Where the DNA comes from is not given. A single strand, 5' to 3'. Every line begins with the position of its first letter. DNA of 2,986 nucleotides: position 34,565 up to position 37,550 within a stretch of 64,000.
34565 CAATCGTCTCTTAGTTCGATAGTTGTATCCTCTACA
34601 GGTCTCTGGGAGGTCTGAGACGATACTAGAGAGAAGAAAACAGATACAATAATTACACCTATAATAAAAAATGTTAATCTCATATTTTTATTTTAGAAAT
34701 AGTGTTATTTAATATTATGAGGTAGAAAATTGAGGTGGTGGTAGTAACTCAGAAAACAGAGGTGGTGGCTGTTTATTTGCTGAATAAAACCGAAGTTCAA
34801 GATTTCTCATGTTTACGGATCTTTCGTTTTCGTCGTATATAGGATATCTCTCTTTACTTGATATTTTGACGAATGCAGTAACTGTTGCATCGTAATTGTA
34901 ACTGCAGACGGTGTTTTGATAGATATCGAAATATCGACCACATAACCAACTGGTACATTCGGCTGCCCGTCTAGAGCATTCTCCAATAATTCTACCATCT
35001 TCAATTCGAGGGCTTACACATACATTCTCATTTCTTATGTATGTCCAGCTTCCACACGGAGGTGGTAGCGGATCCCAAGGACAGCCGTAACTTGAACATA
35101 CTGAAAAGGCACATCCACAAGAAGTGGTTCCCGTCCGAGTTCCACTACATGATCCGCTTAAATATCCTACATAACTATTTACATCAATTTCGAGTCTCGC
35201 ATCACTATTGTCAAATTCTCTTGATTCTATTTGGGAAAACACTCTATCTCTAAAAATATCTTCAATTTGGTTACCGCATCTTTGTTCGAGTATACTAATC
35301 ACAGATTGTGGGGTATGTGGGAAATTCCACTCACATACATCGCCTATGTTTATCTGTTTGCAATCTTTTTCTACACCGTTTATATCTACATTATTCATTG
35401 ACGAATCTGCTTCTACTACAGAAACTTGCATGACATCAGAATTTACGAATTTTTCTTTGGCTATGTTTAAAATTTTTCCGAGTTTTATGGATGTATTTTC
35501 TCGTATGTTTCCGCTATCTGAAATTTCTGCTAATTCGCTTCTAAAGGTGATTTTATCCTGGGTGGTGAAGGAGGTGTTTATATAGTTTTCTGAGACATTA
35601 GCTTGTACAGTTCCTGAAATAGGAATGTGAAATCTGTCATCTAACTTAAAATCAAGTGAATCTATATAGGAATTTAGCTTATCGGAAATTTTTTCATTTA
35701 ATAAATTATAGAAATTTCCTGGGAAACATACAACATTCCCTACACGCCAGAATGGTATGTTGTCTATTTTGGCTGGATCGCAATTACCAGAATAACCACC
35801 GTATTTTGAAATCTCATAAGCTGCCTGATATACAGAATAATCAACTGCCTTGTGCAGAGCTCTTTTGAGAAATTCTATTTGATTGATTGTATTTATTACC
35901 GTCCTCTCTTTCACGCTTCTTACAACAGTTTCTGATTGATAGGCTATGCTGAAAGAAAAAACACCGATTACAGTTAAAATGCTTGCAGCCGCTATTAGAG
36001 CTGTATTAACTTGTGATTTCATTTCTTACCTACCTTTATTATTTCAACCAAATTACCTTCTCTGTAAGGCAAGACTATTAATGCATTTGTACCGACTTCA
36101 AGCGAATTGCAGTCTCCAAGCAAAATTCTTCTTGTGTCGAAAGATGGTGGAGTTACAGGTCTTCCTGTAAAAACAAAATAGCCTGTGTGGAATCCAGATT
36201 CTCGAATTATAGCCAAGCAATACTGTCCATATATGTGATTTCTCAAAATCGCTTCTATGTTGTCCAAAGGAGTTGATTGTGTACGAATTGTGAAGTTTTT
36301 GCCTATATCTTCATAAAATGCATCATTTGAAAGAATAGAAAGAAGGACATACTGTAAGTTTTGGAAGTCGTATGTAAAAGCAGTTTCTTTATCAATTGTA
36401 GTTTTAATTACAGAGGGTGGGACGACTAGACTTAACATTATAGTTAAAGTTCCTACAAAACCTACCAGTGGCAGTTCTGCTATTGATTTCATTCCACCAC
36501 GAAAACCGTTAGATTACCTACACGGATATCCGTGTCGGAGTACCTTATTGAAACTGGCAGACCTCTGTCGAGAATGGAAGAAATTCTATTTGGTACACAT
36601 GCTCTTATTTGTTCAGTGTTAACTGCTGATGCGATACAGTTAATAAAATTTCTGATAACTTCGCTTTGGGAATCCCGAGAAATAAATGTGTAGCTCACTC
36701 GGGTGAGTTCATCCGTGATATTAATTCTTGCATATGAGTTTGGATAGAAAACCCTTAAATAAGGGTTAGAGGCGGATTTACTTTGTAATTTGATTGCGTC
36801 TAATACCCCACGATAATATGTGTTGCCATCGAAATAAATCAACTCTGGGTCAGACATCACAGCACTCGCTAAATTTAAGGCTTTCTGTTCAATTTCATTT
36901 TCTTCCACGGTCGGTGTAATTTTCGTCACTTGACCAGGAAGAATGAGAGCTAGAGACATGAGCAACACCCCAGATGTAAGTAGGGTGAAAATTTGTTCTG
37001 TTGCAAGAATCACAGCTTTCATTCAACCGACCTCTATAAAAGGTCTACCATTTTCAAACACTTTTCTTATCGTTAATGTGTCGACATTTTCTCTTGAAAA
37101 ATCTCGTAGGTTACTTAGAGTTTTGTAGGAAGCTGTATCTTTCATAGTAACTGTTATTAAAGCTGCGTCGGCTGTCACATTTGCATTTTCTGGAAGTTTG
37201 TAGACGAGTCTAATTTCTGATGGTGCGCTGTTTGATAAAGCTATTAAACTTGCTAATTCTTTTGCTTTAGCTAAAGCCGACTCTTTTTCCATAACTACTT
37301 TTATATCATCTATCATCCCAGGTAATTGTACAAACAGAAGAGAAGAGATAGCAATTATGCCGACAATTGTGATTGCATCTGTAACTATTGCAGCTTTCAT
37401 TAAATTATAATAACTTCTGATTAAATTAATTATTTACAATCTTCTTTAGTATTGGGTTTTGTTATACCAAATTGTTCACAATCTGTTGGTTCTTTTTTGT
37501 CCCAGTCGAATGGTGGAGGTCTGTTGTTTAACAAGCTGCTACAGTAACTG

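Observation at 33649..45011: Oversized type IV pilus-like operon: one ATPase, one platform protein and about 12 pilin-like genes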

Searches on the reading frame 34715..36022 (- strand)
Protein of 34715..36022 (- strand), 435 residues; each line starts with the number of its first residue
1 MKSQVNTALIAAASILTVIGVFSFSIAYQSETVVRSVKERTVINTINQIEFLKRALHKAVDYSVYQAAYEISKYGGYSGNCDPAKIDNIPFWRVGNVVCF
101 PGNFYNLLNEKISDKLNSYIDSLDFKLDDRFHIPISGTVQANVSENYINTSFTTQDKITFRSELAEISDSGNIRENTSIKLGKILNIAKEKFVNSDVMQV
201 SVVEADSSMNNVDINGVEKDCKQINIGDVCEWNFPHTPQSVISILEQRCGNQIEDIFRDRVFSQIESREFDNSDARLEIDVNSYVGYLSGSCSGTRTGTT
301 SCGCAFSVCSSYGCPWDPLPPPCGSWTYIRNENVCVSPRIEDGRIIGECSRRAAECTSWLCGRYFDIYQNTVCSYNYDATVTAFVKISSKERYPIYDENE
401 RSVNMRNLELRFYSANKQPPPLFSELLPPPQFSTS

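Call 4: search_protein_families(library=pfam, proteins=[window:34715-36022:-], max_evalue=0.1)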
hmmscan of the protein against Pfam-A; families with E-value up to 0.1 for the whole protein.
window:34715-36022:- (435 aa): 0 families

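Call 50: find_homologous_proteins(query=window:34715-36022:-, max_evalue=0.001)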
Query window:34715-36022:- (435 aa): 5 proteins with E <= 0.001 among 4550 candidates.
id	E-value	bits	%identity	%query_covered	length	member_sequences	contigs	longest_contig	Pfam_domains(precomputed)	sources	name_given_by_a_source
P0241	1.1e-295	998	100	100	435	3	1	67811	-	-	-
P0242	8.4e-227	771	83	100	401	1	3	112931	-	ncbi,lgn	ncbi:MAG: hypothetical protein QXD72_01175 [Candidatus Aenigmatarchaeota archaeon]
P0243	7.8e-48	181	32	96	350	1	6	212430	-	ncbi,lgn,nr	ncbi:MAG: hypothetical protein HYW23_03915 [Candidatus Aenigmarchaeota archaeon]|nr:hypothetical pro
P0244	3.9e-43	166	36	52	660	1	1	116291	-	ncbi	-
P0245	2.0e-42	164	36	63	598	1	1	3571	-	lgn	-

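Call 62: search_solved_structures(query=A5, max_evalue=10)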
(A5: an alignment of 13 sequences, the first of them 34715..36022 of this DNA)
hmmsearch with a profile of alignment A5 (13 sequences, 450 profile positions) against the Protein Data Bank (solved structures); distinct sequences matched with E-value up to 10: 1.
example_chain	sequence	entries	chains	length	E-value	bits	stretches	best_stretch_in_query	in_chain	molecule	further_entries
5evf_A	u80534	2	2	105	0.45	12.5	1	130-195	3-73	Francisella virulence factor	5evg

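Call 67: search_protein_families(library=pfam, alignment_id=A7, max_evalue=0.001)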
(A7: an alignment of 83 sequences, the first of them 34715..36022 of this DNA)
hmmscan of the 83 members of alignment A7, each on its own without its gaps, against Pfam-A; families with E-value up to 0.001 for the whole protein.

A. member 1, window:34715-36022:- (435 aa): 0 families

B. families by the number of members that match (of 83 scanned): 10 families
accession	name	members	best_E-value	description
PF00150.24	Cellulase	2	6.1e-14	Cellulase (glycosyl hydrolase family 5)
PF01464.25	SLT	2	1.2e-11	Transglycosylase SLT domain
PF01510.30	Amidase_2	1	1e-29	N-acetylmuramoyl-L-alanine amidase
PF13385.13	Laminin_G_3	1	3.8e-19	Concanavalin A-like lectin/glucanases superfamily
PF13529.12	Peptidase_C39_2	1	1.6e-18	Peptidase_C39 like family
PF00030.24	Crystall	1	6.1e-06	Beta/Gamma crystallin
PF02836.23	Glyco_hydro_2_C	1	1.4e-05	Glycosyl hydrolases family 2, TIM barrel domain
PF14399.12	BtrH_N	1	2.2e-05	Butirosin biosynthesis protein H, N-terminal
PF03995.18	Inhibitor_I36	1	0.00045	Peptidase inhibitor family I36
PF25059.1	FN3_DSCAM-DSCAML_C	1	0.00081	DSCAM/DSCAML C-terminal Fn3-like domain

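Call 73: search_protein_families(library=ncbifam, proteins=[window:34715-36022:-], max_evalue=0.01)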
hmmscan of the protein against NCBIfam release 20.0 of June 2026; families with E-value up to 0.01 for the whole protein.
window:34715-36022:- (435 aa): 0 families

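Call 78: predict_structure(alignment_id=A8)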
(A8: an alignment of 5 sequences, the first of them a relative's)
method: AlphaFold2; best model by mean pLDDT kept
length: 435 residues; sequences in the alignment: 5
mean_pLDDT: 57.6   pTM: 0.42
mean pLDDT of the five models: 57.6, 55.3, 55.2, 51.5, 35.0
residues with pLDDT >= 90: 0; 70-90: 78; 50-70: 244; < 50: 113
segments of 3 or more residues with pLDDT < 50: 1-37, 83-87, 309-321, 323-359, 418-435
pLDDT, mean of each block of 10 residues (from residue 1): 45 44 36 44 60 66 69 61 53 62 67 77 66 61 64 59 54 63 62 62 74 78 73 58 67 74 64 57 57 66 55 37 36 33 34 41 68 68 58 63 63 53 34 41
secondary structure, 60 per line:
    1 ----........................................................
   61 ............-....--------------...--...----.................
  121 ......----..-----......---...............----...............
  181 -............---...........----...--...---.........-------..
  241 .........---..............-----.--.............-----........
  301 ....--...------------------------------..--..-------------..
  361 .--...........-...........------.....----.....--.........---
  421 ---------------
elements in order: H5-72 E74-77 E92-94 E97-99 H104-126 E138-143 E147-161 E166-180 H182-193 H197-207 E212-214 E217-219 E223-231 H239-249 H253-266 E275-287 E293-304 E307-309 E359-361 E364-374 E376-386 E393-397 E402-406 E409-417

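Call 81: fold_search(model_id=the predicted structure, library=pdb)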
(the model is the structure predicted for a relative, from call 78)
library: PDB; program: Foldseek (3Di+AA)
matches with E <= 10: 602; with E <= 0.001: 0
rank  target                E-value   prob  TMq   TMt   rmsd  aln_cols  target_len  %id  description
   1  5afu_K                1.3e-01  0.11  0.11  0.16  24.9       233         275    9  Cryo-EM structure of dynein tail-dynactin-BICD2N complex (released 2015-03-11)
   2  6o1t_B                1.5e-01  0.35  0.14  0.26   7.0       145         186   14  BOVINE SALIVARY PROTEIN FORM 30B WITH OLEIC ACID (released 2019-03-13)
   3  7vju_D                1.8e-01  0.14  0.10  0.23  17.4       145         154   14  Crystal Structure of terephthalate dioxygenase from Comamonas testosteroni KF1 (released 2022-04-13)
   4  7q05_A                1.9e-01  0.10  0.09  0.20  16.9       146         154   12  Crystal structure of TPADO in complex with TPA (released 2022-03-30)
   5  3ehh_B                2.3e-01  0.14  0.10  0.19  20.7       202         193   13  Crystal structure of DesKC-H188V in complex with ADP (released 2009-09-15)
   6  4n3v_A                2.6e-01  0.12  0.09  0.20  19.3       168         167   13  Crystal structure of a bile-acid 7-alpha dehydratase (CLOHIR_00079) from Clostridium hiranonis DSM 13275 at 1.89 A res (released 2013-12-04)
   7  3rob_B                2.7e-01  0.16  0.10  0.27  16.3       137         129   13  The crystal structure of a conserved protein from Planctomyces limnophilus DSM 3776 (released 2011-05-11)
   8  6o1t_A                2.9e-01  0.25  0.14  0.24   6.9       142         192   14  BOVINE SALIVARY PROTEIN FORM 30B WITH OLEIC ACID (released 2019-03-13)
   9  3ehh_A                2.9e-01  0.12  0.10  0.19  21.5       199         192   12  Crystal structure of DesKC-H188V in complex with ADP (released 2009-09-15)
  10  3nfg_C                3.0e-01  0.28  0.07  0.27  12.9        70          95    8  Crystal structure of Dimerization module of RNA polymerase I subcomplex A49/A34.5 (released 2010-09-08)
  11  9r2l_B                3.0e-01  0.11  0.09  0.22  20.3       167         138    6  De novo designed N37 protein fold (released 2025-05-14)
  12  3cnx_C                3.0e-01  0.11  0.09  0.22  15.8       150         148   11  CRYSTAL STRUCTURE OF A PUTATIVE DEHYDRATASE FROM THE NTF2-LIKE FAMILY (SAV_4671) FROM STREPTOMYCES AVERMITILIS AT 2.10 (released 2008-04-08)
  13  7ui9_n                3.0e-01  0.04  0.09  0.07  24.5       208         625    9  Core Mediator-PICearly (Copy A) (released 2023-02-15)
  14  9ec0_C                3.6e-01  0.13  0.08  0.13  22.1       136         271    8  Structure of the CARMIL dimer bound to Capping Protein (released 2026-01-21)
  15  6z0o_E                3.8e-01  0.18  0.10  0.29   8.5        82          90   11  Structure of Affimer-NP bound to Crimean-Congo Haemorrhagic Fever Virus Nucleocapsid Protein (released 2020-05-27)
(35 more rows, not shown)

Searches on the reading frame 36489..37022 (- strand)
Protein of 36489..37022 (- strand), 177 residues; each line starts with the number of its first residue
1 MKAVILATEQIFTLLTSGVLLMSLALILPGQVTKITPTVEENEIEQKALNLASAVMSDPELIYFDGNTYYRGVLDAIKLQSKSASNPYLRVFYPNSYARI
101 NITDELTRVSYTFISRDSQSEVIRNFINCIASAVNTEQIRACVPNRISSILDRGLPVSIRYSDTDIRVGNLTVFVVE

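Call 3: search_protein_families(library=pfam, proteins=[window:36489-37022:-], max_evalue=0.1)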
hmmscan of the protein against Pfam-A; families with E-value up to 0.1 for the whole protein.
window:36489-37022:- (177 aa): 0 families

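Call 6: search_protein_families(library=ncbifam, proteins=[window:36489-37022:-], max_evalue=0.1)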
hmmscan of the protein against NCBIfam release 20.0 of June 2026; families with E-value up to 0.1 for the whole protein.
window:36489-37022:- (177 aa): 1 family
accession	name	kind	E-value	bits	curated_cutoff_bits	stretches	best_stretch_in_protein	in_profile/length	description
NF008822.0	PRK11872.1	equivalog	0.034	13.1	402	1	91-141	136-186/341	anthranilate 1,2-dioxygenase electron transfer component AntC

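Call 61: search_solved_structures(query=A4, max_evalue=10)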
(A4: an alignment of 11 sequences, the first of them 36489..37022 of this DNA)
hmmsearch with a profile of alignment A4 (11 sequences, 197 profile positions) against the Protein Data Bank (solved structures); distinct sequences matched with E-value up to 10: 1.
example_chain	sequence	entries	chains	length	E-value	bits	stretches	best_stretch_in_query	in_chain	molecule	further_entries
1fmm_S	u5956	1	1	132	1.8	11.3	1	60-146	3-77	ACIDIC FIBROBLAST GROWTH FACTOR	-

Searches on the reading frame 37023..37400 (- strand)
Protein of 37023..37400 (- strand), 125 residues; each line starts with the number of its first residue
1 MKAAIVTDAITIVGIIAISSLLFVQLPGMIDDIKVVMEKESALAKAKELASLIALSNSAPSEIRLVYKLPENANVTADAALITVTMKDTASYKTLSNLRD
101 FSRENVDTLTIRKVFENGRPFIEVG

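Call 3: search_protein_families(library=pfam, proteins=[window:37023-37400:-], max_evalue=0.1)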
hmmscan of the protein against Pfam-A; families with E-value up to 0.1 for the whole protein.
window:37023-37400:- (125 aa): 0 families

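Call 6: search_protein_families(library=ncbifam, proteins=[window:37023-37400:-], max_evalue=0.1)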
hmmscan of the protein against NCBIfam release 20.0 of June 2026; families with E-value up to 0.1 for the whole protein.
window:37023-37400:- (125 aa): 1 family
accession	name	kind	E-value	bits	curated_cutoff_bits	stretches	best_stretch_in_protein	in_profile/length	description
NF006013.0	PRK08150.1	subfamily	0.023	14.1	232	1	35-88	180-232/259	crotonase/enoyl-CoA hydratase family protein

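Call 65: search_protein_families(library=pfam, alignment_id=A6, max_evalue=0.01)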
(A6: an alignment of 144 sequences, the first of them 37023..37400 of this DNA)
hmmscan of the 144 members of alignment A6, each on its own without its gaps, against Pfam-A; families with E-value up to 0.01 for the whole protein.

A. member 1, window:37023-37400:- (125 aa): 0 families

B. families by the number of members that match (of 144 scanned): 11 families
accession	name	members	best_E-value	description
PF07705.17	CARDB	2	4.6e-10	CARDB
PF18896.5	SLT_3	1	1.7e-09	Lysozyme like domain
PF11337.13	DUF3139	1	0.00042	Protein of unknown function (DUF3139)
PF23973.1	DUF7299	1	0.00066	Family of unknown function (DUF7299)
PF16637.10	zf-C2H2_assoc3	1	0.0028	Putative zinc-finger between two C2H2 zinc-fingers on Patz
PF13905.12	Thioredoxin_8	1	0.0036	Thioredoxin-like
PF12648.12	TcpE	1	0.0057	TcpE family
PF13687.11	DUF4153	1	0.0057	Domain of unknown function (DUF4153)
PF07550.17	Shr-like_HID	1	0.0058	Heme-binding protein Shr-like, Hb-interacting domain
PF13202.12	EF-hand_5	1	0.0073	EF hand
PF01788.22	PsbJ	1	0.0098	PsbJ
